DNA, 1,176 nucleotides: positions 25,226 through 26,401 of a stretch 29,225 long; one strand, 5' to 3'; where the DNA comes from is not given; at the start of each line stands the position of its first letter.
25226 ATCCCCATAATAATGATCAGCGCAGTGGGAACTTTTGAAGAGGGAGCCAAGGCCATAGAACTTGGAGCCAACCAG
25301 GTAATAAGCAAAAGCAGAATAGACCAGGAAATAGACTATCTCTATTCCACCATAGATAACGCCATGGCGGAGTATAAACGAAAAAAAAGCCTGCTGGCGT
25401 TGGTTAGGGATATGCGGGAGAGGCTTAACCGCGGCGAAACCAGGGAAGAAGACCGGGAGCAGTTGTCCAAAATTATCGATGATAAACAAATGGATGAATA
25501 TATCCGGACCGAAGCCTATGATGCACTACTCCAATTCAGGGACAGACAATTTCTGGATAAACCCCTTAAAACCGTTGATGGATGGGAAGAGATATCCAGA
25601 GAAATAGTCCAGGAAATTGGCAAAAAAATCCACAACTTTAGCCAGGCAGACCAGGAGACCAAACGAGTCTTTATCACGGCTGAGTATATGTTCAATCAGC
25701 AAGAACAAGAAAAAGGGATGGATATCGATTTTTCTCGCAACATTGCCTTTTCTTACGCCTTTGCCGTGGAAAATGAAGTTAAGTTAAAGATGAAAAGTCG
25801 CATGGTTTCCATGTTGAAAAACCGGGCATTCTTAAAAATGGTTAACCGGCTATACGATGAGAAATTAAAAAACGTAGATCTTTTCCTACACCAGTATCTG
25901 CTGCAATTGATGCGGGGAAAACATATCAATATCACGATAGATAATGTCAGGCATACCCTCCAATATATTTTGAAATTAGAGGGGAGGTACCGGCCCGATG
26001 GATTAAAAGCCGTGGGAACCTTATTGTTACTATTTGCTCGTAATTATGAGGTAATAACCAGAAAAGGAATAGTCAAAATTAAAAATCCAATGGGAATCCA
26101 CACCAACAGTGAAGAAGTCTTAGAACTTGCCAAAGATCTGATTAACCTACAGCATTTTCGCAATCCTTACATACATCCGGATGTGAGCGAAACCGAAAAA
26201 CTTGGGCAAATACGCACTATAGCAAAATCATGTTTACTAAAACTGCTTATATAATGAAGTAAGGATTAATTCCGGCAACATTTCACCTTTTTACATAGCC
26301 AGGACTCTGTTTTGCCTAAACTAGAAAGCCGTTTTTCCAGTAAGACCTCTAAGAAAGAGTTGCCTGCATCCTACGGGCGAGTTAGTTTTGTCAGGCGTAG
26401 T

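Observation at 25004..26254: Response regulator with a novel C-terminal domain carrying a HEPN-like RNxxIH motif (candidate phospho-regulated RNase)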

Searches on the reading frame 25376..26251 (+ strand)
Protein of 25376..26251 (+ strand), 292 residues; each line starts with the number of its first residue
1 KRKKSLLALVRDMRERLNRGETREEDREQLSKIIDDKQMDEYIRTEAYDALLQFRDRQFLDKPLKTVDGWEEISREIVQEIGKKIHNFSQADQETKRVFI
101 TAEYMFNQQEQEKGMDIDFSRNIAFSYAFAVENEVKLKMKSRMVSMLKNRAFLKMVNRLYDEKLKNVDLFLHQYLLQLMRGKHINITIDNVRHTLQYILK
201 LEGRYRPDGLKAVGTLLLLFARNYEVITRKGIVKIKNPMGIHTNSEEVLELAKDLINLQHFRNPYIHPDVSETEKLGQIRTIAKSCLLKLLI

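Call 6: find_homologous_proteins(query=window:25376-26251:+, max_evalue=0.001)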
Query window:25376-26251:+ (292 aa): 18 proteins with E <= 0.001 among 1282 candidates.
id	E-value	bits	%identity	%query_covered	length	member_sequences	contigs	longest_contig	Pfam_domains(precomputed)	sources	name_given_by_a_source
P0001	1.9e-183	626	100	100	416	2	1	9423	PF00072.31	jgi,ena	-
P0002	7.6e-64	234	44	89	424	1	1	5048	PF00072.31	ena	-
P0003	3.6e-63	232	43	89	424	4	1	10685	PF00072.31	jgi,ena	-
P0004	2.8e-55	206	39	91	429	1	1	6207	PF00072.31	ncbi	-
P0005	3.8e-54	202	38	96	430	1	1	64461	PF00072.31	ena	-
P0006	7.9e-53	198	37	96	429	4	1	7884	PF00072.31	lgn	-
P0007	2.2e-51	193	37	96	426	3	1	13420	PF00072.31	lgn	-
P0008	3.8e-49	186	40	90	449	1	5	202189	PF00072.31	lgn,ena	-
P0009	1.5e-46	177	35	92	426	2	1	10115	PF00072.31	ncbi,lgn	ncbi:MAG: response regulator [Candidatus Sumerlaeia bacterium]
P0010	8.1e-44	168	34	89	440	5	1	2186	PF00072.31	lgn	-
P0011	2.0e-43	167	35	89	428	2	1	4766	PF00072.31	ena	-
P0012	6.6e-43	165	37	91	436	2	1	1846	PF00072.31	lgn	-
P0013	1.0e-40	158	37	77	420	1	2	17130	PF00072.31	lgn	-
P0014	3.7e-40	156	34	90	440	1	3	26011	PF00072.31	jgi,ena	jgi:ActR/RegA family two-component response regulator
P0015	1.1e-39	155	33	89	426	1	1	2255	PF00072.31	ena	-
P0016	1.8e-33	134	35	71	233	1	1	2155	-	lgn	-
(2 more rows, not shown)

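Call 18: search_protein_representatives(protein=window:25376-26251:+)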
Query: 292 residues. Proteins with E-value up to 0.001 (for the whole library): 38; up to 1e-10: 29; up to 1e-30: 22. The best 38 are listed.
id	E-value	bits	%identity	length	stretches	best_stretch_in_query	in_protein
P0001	6.0e-184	626.1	100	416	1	1-292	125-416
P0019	3.3e-52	194.2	35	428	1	5-288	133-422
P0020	7.9e-51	189.7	39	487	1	33-288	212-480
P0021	2.9e-50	187.8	40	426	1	29-288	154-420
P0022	4.5e-49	183.9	37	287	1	25-287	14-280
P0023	1.9e-48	181.9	37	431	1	29-289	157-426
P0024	4.7e-48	180.6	40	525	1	57-287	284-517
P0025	2.8e-47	178.1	37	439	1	10-288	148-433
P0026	1.6e-46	175.6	37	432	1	20-290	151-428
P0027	3.1e-46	174.6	35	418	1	25-288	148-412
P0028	3.2e-45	171.3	37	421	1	15-290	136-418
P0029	8.6e-45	169.9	45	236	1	80-287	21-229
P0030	1.9e-44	168.8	38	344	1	30-287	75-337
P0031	2.6e-44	168.3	37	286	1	29-289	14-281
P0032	8.7e-44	166.6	34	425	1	28-287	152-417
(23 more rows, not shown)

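Call 22: find_encoding_contigs(protein=P0008, flank=8000, max_places=3)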
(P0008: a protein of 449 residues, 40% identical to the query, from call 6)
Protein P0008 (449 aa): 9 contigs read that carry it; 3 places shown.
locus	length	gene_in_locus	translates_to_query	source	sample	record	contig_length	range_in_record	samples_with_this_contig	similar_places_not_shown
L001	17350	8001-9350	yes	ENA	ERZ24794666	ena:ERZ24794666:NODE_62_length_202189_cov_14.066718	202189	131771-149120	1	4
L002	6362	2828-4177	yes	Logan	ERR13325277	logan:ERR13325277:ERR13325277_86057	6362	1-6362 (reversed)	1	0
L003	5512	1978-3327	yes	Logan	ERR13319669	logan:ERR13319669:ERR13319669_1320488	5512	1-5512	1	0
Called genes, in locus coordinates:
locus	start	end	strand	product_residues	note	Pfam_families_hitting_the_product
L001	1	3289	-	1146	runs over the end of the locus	PF00873:ACR_tran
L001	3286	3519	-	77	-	PF11127:YgaP-like_TM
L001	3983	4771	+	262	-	PF13391:HNH_2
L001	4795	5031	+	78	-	-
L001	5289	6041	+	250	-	PF01346:FKBP_N, PF00254:FKBP_C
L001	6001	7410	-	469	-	PF00474:SSF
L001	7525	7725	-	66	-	-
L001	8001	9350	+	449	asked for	PF00072:Response_reg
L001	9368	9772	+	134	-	PF01336:tRNA_anti-codon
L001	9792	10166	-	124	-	PF01740:STAS, PF13466:STAS_2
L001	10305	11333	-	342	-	PF04613:LpxD, PF25084:LbH_EIF2B (faint), PF25087:GMPPB_C (faint), PF00132:Hexapep (weak), PF14602:Hexapep_2 (faint), PF00132:Hexapep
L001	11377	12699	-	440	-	PF00171:Aldedh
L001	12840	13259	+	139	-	-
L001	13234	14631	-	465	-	-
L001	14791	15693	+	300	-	PF01040:UbiA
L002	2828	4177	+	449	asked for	PF00072:Response_reg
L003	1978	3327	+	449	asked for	PF00072:Response_reg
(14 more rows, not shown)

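Call 23: find_encoding_contigs(protein=P0005, flank=6000, max_places=2)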
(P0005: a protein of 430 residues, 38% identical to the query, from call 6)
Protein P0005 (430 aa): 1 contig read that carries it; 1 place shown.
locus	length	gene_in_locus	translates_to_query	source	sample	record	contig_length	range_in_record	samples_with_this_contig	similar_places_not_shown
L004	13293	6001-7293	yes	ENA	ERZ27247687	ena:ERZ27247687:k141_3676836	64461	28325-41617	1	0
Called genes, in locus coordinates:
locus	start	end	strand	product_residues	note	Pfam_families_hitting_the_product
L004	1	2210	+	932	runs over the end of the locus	PF08309:LVIVD (faint), PF07705:CARDB (faint)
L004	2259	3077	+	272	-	PF03548:LolA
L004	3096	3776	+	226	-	PF04390:LptE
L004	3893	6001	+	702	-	PF02518:HATPase_c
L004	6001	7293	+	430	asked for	PF00072:Response_reg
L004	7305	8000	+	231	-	PF01618:MotA_ExbB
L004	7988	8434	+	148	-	PF02472:ExbD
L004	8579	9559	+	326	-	PF02195:ParB_N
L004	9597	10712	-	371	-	PF00753:Lactamase_B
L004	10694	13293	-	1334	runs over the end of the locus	PF05547:Peptidase_M6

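Call 24: find_encoding_contigs(protein=P0014, flank=6000, max_places=2)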
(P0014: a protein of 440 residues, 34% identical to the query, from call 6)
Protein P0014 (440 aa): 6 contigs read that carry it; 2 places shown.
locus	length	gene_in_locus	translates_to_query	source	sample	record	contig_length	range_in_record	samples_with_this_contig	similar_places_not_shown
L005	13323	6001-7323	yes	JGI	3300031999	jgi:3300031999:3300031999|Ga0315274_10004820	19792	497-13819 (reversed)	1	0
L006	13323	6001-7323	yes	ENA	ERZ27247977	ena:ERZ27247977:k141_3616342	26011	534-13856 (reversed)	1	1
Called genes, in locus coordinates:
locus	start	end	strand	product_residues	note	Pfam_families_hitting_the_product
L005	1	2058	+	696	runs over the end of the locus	-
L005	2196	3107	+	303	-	PF03548:LolA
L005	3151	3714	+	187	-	PF04390:LptE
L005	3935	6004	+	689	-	PF02518:HATPase_c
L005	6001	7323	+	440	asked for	PF00072:Response_reg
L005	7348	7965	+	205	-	PF14385:DUF4416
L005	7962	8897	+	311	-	-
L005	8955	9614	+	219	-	-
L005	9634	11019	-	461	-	PF02310:B12-binding, PF04055:Radical_SAM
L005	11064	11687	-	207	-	PF13489:Methyltransf_23, PF07021:MetW, PF13847:Methyltransf_31, PF08241:Methyltransf_11, PF08242:Methyltransf_12, PF13649:Methyltransf_25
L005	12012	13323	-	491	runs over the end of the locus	PF02310:B12-binding, PF04055:Radical_SAM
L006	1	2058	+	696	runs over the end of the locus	-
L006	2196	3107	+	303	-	PF03548:LolA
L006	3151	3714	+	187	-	PF04390:LptE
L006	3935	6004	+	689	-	PF02518:HATPase_c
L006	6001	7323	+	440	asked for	PF00072:Response_reg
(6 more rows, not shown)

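Call 25: find_encoding_contigs(protein=P0013, flank=6000, max_places=2)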
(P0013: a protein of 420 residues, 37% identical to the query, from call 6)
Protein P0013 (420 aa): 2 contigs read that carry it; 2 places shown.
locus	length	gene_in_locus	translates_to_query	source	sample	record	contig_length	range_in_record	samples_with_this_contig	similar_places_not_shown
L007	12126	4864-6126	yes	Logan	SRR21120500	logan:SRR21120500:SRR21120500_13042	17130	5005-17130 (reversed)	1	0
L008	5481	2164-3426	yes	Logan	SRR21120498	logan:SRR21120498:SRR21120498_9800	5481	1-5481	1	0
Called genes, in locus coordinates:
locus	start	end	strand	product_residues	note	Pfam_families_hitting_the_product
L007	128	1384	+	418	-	-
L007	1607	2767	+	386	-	PF00478:IMPDH, PF03060:NMO (faint), PF01070:FMN_dh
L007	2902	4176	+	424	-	-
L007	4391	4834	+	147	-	PF00583:Acetyltransf_1, PF13673:Acetyltransf_10 (weak), PF13508:Acetyltransf_7, PF08445:FR47 (weak)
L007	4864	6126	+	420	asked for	PF00072:Response_reg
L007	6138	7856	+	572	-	PF00753:Lactamase_B, PF23023:Anti-Pycsar_Apyc1 (faint), PF12706:Lactamase_B_2, PF22505:RNase_J_b_CASP, PF07521:RMMBL, PF17770:RNase_J_C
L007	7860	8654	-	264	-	PF00378:ECH_1, PF16113:ECH_2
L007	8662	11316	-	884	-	PF09586:YfhO (weak)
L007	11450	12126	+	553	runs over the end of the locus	PF02776:TPP_enzyme_N, PF00205:TPP_enzyme_M, PF02775:TPP_enzyme_C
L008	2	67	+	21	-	?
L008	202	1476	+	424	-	-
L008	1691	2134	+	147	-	PF00583:Acetyltransf_1, PF13673:Acetyltransf_10 (weak), PF13508:Acetyltransf_7, PF08445:FR47 (weak)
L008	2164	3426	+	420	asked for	PF00072:Response_reg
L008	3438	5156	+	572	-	PF00753:Lactamase_B, PF23023:Anti-Pycsar_Apyc1 (faint), PF12706:Lactamase_B_2, PF22505:RNase_J_b_CASP, PF07521:RMMBL, PF17770:RNase_J_C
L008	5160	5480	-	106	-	?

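Call 55: find_encoding_contigs(protein=P0022, flank=5000, max_places=1)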
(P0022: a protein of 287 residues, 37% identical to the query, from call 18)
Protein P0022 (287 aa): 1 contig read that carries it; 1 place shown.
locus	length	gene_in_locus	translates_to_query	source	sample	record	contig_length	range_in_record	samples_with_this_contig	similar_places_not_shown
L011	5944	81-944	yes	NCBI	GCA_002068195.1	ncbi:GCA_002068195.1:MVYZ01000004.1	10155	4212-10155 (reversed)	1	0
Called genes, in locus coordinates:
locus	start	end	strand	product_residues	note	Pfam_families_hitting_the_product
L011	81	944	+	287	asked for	-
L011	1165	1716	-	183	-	-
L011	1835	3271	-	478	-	PF04055:Radical_SAM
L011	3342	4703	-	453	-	PF01743:PolyA_pol, PF12627:PolyA_pol_RNAbd, PF01966:HD (weak)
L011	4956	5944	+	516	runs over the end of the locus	PF02366:PMT, PF13231:PMT_2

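Call 79: find_encoding_contigs(protein=P0016, flank=5000, max_places=2)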
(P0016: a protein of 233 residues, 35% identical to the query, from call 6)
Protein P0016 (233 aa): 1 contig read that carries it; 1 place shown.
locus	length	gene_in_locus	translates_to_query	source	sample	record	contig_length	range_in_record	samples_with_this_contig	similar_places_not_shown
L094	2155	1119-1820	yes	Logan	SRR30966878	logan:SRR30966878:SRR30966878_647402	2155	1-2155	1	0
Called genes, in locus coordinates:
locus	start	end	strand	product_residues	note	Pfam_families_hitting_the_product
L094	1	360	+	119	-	?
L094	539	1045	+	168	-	PF00583:Acetyltransf_1, PF13508:Acetyltransf_7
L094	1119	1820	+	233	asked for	-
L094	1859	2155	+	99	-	?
